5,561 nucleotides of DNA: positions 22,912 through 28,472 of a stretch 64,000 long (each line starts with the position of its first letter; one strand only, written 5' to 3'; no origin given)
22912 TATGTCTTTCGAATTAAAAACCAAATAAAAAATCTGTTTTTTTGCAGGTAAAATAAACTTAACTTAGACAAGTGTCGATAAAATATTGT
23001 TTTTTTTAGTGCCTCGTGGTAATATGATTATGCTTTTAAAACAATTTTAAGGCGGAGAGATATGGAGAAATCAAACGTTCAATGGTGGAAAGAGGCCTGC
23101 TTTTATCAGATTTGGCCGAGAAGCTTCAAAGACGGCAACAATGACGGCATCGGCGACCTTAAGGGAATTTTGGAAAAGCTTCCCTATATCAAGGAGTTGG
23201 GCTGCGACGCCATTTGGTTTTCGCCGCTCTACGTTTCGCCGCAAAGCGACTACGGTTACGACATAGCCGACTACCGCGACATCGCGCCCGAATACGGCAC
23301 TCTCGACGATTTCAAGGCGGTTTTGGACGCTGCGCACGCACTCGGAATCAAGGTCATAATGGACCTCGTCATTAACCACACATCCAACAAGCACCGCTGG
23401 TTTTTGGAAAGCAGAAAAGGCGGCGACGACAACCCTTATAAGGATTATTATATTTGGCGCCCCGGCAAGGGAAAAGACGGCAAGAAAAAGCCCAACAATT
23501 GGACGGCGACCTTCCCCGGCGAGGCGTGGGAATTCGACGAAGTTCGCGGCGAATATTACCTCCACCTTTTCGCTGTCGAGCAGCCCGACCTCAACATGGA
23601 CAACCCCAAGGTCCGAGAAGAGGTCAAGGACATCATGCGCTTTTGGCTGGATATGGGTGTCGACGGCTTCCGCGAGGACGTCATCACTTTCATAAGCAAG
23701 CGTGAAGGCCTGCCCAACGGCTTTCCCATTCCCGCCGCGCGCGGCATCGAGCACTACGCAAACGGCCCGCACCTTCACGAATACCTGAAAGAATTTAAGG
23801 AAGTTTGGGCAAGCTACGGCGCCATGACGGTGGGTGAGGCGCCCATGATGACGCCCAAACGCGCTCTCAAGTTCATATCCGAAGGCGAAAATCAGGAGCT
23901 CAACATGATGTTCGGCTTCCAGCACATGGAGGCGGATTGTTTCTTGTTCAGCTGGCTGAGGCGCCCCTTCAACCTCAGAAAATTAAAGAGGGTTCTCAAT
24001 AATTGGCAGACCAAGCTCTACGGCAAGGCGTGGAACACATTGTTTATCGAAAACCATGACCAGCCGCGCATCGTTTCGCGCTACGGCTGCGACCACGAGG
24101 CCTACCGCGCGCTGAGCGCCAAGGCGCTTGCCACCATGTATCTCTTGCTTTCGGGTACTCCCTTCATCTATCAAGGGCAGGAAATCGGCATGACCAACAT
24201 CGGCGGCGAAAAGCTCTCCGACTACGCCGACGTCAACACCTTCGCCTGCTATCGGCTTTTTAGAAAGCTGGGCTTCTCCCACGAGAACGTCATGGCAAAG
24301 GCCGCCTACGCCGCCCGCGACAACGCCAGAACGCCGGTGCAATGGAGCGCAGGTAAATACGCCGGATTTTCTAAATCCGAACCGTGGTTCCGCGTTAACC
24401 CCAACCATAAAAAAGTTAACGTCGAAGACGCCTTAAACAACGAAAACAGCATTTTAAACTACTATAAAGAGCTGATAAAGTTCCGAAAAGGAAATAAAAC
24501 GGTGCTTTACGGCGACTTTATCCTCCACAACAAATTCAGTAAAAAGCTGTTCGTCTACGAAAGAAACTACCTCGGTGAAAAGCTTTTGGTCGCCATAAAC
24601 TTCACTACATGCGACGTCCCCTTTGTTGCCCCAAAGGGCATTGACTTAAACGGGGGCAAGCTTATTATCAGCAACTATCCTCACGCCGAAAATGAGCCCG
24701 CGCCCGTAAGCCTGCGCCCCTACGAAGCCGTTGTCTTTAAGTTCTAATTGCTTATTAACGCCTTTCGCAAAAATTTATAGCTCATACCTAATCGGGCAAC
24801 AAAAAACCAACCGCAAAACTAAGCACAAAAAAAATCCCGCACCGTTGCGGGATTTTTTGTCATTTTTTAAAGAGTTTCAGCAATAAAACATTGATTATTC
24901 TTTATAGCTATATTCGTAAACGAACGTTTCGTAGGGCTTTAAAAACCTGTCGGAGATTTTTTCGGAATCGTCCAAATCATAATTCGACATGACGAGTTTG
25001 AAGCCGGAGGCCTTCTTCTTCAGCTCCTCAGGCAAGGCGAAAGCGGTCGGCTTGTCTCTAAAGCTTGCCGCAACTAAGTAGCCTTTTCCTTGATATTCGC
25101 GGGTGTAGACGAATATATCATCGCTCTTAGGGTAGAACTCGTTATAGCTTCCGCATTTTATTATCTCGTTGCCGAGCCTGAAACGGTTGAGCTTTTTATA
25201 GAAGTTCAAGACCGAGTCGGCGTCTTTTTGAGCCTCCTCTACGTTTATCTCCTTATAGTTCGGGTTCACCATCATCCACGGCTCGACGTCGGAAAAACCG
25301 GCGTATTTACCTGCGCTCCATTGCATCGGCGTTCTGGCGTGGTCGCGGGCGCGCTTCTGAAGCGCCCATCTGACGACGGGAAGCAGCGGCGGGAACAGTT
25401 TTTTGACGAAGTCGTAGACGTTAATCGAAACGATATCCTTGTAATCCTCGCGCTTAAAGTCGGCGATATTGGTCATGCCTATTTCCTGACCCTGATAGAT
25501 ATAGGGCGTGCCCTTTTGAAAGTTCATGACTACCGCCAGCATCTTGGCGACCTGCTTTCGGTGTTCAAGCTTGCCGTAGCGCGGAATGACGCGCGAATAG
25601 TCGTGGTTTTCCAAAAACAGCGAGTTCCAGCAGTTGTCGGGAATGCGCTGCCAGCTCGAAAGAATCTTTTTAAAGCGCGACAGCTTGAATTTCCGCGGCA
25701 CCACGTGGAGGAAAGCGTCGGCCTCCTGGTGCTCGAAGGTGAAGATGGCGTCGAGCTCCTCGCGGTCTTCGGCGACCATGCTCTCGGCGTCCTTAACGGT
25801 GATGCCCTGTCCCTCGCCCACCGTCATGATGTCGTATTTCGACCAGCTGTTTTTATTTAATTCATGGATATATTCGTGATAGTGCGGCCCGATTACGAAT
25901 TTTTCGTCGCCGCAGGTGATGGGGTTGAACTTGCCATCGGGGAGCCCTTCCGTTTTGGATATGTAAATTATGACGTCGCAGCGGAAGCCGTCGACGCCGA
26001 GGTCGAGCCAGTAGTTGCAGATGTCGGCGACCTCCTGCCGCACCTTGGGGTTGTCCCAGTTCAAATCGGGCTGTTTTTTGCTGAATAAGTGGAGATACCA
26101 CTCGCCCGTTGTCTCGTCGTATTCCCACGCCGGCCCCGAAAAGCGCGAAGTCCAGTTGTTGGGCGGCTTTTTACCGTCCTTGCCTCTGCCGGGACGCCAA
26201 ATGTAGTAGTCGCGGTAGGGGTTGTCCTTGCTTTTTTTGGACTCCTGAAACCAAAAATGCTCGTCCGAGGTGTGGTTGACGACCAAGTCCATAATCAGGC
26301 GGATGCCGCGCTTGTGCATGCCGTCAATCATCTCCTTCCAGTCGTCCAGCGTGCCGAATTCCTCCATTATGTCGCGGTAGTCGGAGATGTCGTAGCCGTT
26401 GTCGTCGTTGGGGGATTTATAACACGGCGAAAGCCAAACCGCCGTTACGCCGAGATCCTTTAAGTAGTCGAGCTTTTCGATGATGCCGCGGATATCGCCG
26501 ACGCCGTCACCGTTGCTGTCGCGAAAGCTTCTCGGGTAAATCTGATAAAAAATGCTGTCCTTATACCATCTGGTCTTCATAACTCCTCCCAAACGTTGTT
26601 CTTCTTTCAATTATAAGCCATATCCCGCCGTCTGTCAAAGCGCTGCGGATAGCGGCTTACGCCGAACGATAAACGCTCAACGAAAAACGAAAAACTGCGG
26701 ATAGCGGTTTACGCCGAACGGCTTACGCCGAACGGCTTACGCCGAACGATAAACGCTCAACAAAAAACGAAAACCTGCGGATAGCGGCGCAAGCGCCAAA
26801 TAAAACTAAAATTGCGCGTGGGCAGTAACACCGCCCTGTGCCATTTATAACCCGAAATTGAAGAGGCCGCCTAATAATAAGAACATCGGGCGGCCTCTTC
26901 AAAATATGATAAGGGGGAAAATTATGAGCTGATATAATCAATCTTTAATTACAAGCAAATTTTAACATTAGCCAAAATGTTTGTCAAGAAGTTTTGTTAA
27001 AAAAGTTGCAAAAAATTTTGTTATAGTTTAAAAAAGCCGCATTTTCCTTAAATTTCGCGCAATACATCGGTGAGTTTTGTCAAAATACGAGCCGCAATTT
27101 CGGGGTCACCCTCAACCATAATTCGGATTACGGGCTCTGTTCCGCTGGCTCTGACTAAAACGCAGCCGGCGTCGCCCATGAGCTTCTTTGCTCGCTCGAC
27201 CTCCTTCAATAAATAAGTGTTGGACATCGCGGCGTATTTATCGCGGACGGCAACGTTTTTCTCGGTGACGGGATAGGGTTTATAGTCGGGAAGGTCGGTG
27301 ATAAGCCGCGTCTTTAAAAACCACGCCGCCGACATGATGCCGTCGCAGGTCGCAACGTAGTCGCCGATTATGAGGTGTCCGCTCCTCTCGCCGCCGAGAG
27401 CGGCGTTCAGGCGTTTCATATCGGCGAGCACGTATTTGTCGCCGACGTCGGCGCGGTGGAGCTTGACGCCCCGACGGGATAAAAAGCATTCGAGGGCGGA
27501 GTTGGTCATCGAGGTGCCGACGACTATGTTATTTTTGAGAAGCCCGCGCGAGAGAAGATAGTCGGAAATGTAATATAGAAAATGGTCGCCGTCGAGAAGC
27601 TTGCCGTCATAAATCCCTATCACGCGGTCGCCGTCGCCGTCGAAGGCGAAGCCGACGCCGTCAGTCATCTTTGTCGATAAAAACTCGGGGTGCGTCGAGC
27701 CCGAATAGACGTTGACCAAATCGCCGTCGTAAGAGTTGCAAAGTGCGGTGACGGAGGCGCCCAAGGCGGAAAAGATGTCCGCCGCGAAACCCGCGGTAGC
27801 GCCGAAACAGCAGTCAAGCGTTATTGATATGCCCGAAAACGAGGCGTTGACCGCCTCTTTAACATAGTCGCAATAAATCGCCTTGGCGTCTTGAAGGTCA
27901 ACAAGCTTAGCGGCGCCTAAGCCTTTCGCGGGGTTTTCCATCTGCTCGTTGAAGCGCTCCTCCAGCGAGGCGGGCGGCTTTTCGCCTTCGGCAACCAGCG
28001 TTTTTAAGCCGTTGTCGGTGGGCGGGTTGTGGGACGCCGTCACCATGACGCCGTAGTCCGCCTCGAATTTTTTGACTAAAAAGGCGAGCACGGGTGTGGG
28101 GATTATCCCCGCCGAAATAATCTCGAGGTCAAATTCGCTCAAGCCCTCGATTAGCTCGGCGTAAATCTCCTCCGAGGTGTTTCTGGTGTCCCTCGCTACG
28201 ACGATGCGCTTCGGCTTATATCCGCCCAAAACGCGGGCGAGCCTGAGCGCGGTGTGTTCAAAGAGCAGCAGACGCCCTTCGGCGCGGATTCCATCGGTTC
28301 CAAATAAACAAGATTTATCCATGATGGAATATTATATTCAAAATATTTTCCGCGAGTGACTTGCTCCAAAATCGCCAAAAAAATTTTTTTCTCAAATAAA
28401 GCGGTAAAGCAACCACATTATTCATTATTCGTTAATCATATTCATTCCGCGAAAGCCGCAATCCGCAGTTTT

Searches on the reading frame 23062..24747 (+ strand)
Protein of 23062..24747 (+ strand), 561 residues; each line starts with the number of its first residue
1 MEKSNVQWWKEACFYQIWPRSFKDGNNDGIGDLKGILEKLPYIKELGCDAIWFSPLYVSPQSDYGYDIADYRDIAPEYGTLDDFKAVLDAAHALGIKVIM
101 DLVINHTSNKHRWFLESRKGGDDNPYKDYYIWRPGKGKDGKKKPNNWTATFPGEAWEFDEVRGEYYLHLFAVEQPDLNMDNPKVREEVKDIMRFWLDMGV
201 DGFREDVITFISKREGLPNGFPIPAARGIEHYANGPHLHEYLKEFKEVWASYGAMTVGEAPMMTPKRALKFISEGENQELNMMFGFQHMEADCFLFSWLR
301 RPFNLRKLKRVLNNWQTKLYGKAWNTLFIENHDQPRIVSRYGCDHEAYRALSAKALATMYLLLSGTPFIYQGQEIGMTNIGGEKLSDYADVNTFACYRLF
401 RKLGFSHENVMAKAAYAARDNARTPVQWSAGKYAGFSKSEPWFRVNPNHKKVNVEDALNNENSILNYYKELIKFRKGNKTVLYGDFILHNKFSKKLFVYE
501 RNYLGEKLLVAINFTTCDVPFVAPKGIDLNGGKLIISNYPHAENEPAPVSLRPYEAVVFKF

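Call 27: search_protein_families(library=pfam, proteins=[window:23062-24747:+])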
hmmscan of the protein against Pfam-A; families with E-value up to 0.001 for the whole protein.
window:23062-24747:+ (561 aa): 3 families
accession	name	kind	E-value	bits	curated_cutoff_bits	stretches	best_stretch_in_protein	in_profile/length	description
PF00128.31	Alpha-amylase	-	5.1e-154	514.2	22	1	16-484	1-446/446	Alpha amylase, catalytic domain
PF14701.12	hDGE_amylase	-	2.6e-05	24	27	1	30-116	18-112/439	Glycogen debranching enzyme, glucanotransferase domain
PF23915.1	SusG_C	-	0.00042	21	27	1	497-558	2-62/62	Alpha-amylase SusG C-terminal domain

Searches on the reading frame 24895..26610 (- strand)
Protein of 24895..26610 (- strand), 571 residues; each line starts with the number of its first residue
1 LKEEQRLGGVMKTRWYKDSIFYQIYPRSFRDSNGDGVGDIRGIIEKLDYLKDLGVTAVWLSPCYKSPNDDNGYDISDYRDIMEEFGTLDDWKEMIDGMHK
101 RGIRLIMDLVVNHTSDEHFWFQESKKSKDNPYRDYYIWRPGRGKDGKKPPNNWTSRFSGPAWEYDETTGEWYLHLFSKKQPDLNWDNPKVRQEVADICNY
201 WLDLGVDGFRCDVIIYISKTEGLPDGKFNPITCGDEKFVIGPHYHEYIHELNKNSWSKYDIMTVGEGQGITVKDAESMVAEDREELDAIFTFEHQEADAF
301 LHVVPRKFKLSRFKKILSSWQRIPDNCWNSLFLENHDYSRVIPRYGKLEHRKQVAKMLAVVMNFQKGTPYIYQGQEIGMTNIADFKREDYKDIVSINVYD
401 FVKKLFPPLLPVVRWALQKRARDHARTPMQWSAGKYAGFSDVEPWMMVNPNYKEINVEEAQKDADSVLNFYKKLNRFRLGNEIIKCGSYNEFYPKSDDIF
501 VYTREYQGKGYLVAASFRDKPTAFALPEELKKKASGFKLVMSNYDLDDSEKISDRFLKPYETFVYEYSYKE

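Call 27: search_protein_families(library=pfam, proteins=[window:24895-26610:-])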
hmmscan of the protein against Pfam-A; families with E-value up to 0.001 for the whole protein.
window:24895-26610:- (571 aa): 2 families
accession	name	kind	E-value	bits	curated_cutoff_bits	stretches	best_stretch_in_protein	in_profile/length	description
PF00128.31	Alpha-amylase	-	2.2e-156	522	22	1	23-486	1-445/446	Alpha amylase, catalytic domain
PF16657.11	Malt_amylase_C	-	0.00057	20.4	27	0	487-561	1-72/75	Maltogenic Amylase, C-terminal domain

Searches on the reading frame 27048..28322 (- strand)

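Call 27: search_protein_families(library=pfam, proteins=[window:27048-28322:-])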
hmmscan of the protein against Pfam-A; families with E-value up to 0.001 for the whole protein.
window:27048-28322:- (424 aa): 4 families
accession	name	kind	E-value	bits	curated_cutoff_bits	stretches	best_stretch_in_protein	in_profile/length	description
PF02878.22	PGM_PMM_I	-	6.2e-30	104.1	22.5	1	6-130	3-133/138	Phosphoglucomutase/phosphomannomutase, alpha/beta/alpha domain I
PF02880.22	PGM_PMM_III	-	5.3e-25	88.2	20.7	1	244-336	1-94/115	Phosphoglucomutase/phosphomannomutase, alpha/beta/alpha domain III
PF00408.26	PGM_PMM_IV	-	1.1e-12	48.3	23.1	1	354-412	1-60/68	Phosphoglucomutase/phosphomannomutase, C-terminal domain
PF02879.22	PGM_PMM_II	-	1.9e-06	28.8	29.3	1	150-236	3-98/103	Phosphoglucomutase/phosphomannomutase, alpha/beta/alpha domain II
